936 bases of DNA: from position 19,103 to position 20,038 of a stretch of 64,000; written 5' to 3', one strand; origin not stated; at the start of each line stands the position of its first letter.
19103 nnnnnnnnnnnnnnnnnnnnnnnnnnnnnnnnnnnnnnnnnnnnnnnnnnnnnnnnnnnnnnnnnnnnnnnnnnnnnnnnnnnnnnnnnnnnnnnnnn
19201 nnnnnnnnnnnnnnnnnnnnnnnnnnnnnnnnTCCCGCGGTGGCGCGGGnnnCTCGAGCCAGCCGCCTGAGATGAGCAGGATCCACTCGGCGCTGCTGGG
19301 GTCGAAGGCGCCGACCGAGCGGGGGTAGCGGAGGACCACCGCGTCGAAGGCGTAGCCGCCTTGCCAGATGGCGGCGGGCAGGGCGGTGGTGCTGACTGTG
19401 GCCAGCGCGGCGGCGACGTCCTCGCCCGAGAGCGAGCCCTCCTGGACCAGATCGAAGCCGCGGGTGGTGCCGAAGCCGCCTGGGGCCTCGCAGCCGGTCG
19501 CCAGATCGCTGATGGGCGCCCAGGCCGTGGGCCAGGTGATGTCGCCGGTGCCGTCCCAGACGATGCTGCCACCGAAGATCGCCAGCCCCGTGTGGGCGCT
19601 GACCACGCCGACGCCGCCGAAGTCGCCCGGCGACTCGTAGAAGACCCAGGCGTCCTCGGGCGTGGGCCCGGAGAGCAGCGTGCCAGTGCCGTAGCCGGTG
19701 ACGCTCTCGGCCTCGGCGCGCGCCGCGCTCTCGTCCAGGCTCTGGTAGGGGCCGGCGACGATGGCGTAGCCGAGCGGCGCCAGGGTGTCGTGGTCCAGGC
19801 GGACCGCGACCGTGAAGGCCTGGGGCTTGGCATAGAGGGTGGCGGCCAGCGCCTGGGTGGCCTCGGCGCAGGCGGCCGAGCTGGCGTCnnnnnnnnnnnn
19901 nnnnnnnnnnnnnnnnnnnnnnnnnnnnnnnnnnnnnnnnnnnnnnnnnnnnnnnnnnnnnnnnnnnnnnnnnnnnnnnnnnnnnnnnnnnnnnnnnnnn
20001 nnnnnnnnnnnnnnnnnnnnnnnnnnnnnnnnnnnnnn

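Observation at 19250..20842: Lipoprotein built from three roughly 60-aa modules with 12 cysteines each, including a CCC triplet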

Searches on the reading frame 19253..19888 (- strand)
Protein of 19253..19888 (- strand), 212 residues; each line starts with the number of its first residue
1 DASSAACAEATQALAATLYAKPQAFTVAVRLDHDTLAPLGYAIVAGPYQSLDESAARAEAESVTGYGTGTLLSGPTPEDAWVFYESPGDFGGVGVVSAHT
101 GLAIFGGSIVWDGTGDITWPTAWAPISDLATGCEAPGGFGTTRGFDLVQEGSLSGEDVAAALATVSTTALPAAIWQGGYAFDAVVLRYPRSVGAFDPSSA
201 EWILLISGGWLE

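Call 30: search_solved_structures(query=A2, max_evalue=10, show_alignments=2)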
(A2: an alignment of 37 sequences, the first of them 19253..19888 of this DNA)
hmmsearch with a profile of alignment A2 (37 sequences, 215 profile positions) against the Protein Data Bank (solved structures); distinct sequences matched with E-value up to 10: 0.
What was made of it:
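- Tried and rejected: No hit (call 30).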

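Call 32: predict_structure(alignment_id=A2)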
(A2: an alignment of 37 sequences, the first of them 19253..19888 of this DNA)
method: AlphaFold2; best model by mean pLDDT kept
length: 212 residues; sequences in the alignment: 37
mean_pLDDT: 95.2   pTM: 0.92
mean pLDDT of the five models: 95.2, 95.1, 94.9, 94.4, 93.5
residues with pLDDT >= 90: 194; 70-90: 14; 50-70: 3; < 50: 1
segments of 3 or more residues with pLDDT < 50: none
pLDDT, mean of each block of 10 residues (from residue 1): 82 97 97 98 97 98 97 96 94 98 97 93 97 92 96 98 97 96 97 90 97 70
secondary structure, 60 per line:
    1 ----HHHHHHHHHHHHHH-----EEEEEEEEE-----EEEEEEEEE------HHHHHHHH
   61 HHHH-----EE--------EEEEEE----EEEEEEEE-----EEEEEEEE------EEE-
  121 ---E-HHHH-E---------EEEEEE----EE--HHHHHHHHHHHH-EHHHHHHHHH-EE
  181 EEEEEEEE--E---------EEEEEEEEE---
elements in order: H5-18 E24-32 E38-46 H53-64 E80-85 E90-97 E103-110 E117-119 H126-129 E141-146 H155-166 H169-177 E179-188 E201-209

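Call 36: fold_search(model_id=the predicted structure, library=pdb)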
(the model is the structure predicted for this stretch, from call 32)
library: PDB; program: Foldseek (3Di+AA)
matches with E <= 10: 328; with E <= 0.001: 0
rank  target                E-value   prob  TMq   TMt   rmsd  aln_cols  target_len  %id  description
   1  8cgm_A                2.4e-01  0.11  0.19  0.21  15.8       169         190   12  Structure of the lipoprotein transporter LolA from Porphyromonas gingivalis (released 2023-06-21)
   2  8dj6_A                2.7e-01  0.06  0.14  0.09  17.3       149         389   17  Sliding-clamp-ImuB peptide (released 2023-07-26)
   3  3lv0_A                2.9e-01  0.02  0.09  0.08  15.7       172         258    9  Crystal structure of extragenic suppressor protein suhB from Bartonella henselae, native (released 2010-03-02)
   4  1imc_A                3.1e-01  0.04  0.16  0.13  17.8       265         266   11  STRUCTURAL STUDIES OF METAL BINDING BY INOSITOL MONOPHOSPHATASE: EVIDENCE FOR TWO-METAL ION CATALYSIS (released 1995-02-27)
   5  2w7q_A                5.6e-01  0.04  0.13  0.14  18.3       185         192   10  Structure of Pseudomonas aeruginosa LolA (released 2009-12-29)
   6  6ib8_B                5.6e-01  0.02  0.11  0.09  15.4       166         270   11  Structure of a complex of SuhB and NusA AR2 domain (released 2019-04-17)
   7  8wdq_A                6.4e-01  0.02  0.10  0.09  15.4       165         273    8  Crystal Structure of Pseudomonas aeruginosa SuhB in complex with D-myo-inositol-1-phosphate (released 2024-09-18)
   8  8djq_A                7.2e-01  0.04  0.14  0.08  17.0       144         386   15  Sliding-clamp-DnaE1 peptide (released 2023-01-18)
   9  9j90_A                8.1e-01  0.02  0.11  0.09  14.7       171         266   11  Crystal structure of Pseudomonas aeruginosa SuhB complexed with Gallic acid in orthorhombic space group (released 2025-08-27)
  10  9azz_B                9.7e-01  0.06  0.21  0.24  14.9       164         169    5  Crystal structure of outer membrane lipoprotein carrier protein (LolA) from Ehrlichia ruminantium (released 2024-03-20)
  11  9azz_C                1.0e+00  0.06  0.21  0.24  14.2       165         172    8  Crystal structure of outer membrane lipoprotein carrier protein (LolA) from Ehrlichia ruminantium (released 2024-03-20)
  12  2y2h_B                1.1e+00  0.04  0.13  0.07   9.6        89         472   17  PENICILLIN-BINDING PROTEIN 1B (PBP-1B) IN COMPLEX WITH AN ALKYL BORONATE (ZA2) (released 2011-08-03)
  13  9ssf                  1.1e+00  0.03  0.11  0.07  10.0        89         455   16  PENICILLIN-BINDING PROTEIN 1B (PBP-1B) in complex with Methicillin - Streptococcus pneumoniae R6 (released 2026-02-18)
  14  3sy3_A                1.1e+00  0.01  0.10  0.12  16.6       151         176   12  GBAA_1210 protein, a putative adenylate cyclase, from Bacillus anthracis (released 2011-07-27)
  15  8pxe_B                1.2e+00  0.18  0.18  0.38   5.0        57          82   16  Crystal structure of the N-terminal dimerisation domain of Hh1141 (released 2024-08-07)
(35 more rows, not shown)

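Call 59: find_homologous_proteins(query=A2, max_evalue=0.001)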
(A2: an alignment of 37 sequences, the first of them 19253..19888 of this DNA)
Query A2 (37 sequences) (212 aa, profile of the alignment): 84 proteins with E <= 0.001 among 8000 candidates.
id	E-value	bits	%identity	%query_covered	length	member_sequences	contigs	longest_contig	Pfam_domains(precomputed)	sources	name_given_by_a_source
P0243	4.2e-98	345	56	97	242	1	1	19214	PF27110.1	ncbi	-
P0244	3.4e-97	342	59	88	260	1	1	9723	PF27110.1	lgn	-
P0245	6.6e-96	338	57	97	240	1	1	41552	PF27110.1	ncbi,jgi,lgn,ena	-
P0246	1.4e-95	337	56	97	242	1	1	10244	PF27110.1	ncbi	-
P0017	1.6e-95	337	57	97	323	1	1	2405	PF27110.1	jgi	jgi:hypothetical protein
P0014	2.0e-95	336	58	98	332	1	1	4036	PF27110.1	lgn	-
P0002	2.4e-94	333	75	92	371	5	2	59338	PF27110.1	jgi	jgi:hypothetical protein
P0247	2.7e-94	333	54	97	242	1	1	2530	PF27110.1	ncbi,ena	-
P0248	1.2e-93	331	57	94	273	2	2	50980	PF27110.1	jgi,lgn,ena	-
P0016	2.7e-93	329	59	90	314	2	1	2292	PF27110.1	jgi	jgi:hypothetical protein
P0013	3.6e-93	329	67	100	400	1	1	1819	PF27110.1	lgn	-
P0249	4.5e-93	329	57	98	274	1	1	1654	PF27110.1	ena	-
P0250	7.3e-93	328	55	98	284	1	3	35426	PF27110.1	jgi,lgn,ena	jgi:hypothetical protein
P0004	1.3e-92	327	75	92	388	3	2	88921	PF27110.1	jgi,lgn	jgi:hypothetical protein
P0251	2.4e-92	326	54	98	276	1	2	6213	PF27110.1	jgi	jgi:hypothetical protein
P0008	3.6e-92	326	68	97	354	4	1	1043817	PF27110.1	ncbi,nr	ncbi:MAG: hypothetical protein H6745_17990 [Deltaproteobacteria bacterium]|nr:hypothetical protein [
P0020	4.3e-92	325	60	97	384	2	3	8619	PF27110.1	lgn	-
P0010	5.3e-92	325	69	100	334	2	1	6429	PF27110.1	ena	-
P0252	7.9e-92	325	56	99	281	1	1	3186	PF27110.1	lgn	-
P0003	2.4e-91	323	74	92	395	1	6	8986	PF27110.1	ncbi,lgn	-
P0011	2.6e-91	323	69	92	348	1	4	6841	PF27110.1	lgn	-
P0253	4.8e-91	322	54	98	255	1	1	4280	PF27110.1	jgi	jgi:hypothetical protein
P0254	7.8e-91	321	57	88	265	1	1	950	PF27110.1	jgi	-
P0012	1.2e-90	321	69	99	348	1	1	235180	PF27110.1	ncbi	ncbi:MAG: hypothetical protein U1F43_11010 [Myxococcota bacterium]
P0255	1.3e-90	321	61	99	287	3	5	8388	PF27110.1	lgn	-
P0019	1.6e-90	320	52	98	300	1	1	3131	PF27110.1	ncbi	-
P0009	2.1e-90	320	70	99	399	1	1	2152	PF27110.1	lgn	-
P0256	3.5e-90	319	51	100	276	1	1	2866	PF27110.1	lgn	-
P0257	3.9e-90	319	53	100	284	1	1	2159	PF27110.1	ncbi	-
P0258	3.6e-89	316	53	90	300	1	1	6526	PF27110.1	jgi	-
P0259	2.3e-88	313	51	88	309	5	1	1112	PF27110.1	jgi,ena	-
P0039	3.2e-88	313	52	90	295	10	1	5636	PF27110.1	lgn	-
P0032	3.5e-88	313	49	87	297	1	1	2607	PF27110.1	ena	-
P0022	4.3e-88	312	56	90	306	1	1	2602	PF27110.1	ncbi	-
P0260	5.4e-88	312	52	100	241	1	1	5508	PF27110.1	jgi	jgi:hypothetical protein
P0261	1.6e-87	310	46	100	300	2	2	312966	PF27110.1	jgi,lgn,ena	-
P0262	2.1e-87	310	59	87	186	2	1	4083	PF27110.1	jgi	jgi:hypothetical protein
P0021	3.3e-87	309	51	97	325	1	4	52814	PF27110.1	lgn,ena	-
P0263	3.3e-87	309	53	100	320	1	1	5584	PF27110.1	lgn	-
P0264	5.5e-87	309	50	87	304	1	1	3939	PF27110.1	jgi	-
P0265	5.9e-87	309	51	87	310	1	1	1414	PF27110.1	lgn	-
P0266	6.2e-87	309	50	98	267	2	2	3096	PF27110.1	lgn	-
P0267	9.0e-87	308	50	98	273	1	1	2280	PF27110.1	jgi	jgi:hypothetical protein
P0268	4.7e-86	306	52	97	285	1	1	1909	PF27110.1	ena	-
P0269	3.9e-85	303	49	97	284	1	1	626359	PF27110.1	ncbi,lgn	ncbi:MAG: hypothetical protein U0441_06070 [Polyangiaceae bacterium]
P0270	2.8e-84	300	52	97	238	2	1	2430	PF27110.1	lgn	-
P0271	4.7e-84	299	50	100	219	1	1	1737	PF27110.1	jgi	jgi:hypothetical protein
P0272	1.7e-83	297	51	99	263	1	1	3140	PF27110.1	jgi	jgi:hypothetical protein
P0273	6.0e-83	296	50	99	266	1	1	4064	PF27110.1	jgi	jgi:hypothetical protein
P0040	6.1e-83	296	47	88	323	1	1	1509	PF27110.1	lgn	-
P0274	2.6e-82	293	54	89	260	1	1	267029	PF27110.1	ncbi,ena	-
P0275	2.7e-82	293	51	97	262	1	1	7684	PF27110.1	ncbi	-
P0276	8.2e-82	292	52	89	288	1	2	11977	PF27110.1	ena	-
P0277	2.2e-81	290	51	99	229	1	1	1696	PF27110.1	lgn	-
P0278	2.0e-78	281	46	97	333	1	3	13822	PF27110.1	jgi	jgi:hypothetical protein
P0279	6.1e-77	276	50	100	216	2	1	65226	PF27110.1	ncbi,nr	ncbi:MAG: hypothetical protein HY791_01580 [Deltaproteobacteria bacterium]|nr:hypothetical protein [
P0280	1.0e-75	272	52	99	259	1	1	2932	PF27110.1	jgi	jgi:hypothetical protein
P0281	8.0e-73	262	53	97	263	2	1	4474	PF27110.1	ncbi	-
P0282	4.8e-72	260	52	87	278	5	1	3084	PF27110.1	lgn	-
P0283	8.7e-71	256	45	100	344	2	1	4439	PF27110.1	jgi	jgi:hypothetical protein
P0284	1.7e-70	255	47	96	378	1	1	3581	PF27110.1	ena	-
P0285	2.4e-67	245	48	89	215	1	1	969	PF27110.1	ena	-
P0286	4.3e-61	224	48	87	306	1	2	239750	PF27110.1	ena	-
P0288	2.1e-60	222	38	100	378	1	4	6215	PF27110.1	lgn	-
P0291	1.7e-55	206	39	87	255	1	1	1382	PF27110.1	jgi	jgi:hypothetical protein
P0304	1.1e-41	161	38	84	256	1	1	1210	PF27110.1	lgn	-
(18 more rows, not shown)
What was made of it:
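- On Pfam PF27110 / DUF8347: Even so, 46 of the first 85 homologues carry a precomputed PF27110 hit, as do nearly all hits in call 59.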
